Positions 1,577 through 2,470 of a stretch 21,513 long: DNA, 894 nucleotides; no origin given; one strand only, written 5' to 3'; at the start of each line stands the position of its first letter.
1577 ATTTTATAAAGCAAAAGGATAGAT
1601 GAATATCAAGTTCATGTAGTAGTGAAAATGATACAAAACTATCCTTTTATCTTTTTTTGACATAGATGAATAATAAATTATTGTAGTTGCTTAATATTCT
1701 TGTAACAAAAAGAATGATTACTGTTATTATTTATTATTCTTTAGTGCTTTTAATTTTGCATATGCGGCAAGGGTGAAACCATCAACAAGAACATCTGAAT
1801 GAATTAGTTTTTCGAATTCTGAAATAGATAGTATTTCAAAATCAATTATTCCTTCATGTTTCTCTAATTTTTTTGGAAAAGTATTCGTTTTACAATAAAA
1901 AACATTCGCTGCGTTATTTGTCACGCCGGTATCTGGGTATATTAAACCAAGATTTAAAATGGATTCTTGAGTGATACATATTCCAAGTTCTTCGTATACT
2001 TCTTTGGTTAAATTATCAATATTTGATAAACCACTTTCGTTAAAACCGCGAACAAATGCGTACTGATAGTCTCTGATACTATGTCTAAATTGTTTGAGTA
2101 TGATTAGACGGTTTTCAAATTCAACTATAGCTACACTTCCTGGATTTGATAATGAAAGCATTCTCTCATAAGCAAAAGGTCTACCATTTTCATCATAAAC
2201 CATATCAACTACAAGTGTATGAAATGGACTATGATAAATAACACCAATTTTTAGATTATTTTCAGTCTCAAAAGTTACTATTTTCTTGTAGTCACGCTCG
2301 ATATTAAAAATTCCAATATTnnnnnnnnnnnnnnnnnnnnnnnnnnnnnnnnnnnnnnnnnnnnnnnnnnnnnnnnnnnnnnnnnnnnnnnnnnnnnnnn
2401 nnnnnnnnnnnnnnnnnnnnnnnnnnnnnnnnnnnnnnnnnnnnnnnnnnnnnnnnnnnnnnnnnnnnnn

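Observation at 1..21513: Perfect 93/95-bp inverted repeats at the exact window termini bracket the whole 21.3-kb glycan locus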

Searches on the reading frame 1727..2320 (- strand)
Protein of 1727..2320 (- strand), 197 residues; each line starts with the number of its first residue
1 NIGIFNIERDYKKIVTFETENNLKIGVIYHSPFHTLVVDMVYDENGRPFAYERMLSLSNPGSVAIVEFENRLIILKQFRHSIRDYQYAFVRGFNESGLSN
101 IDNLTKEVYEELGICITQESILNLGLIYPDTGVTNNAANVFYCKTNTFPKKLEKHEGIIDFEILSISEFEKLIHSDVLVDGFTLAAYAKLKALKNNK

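Call 55: search_protein_families(library=pfam, proteins=[window:1727-2320:-], max_evalue=1)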
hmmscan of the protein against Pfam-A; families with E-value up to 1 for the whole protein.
window:1727-2320:- (197 aa): 2 families
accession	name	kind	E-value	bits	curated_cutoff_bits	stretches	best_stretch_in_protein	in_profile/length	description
PF12299.13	DUF3627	-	0.0022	18.5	20.9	1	68-118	21-67/93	Protein of unknown function (DUF3627)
PF00293.34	NUDIX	-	0.0058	17.1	21.1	1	63-169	6-118/134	NUDIX domain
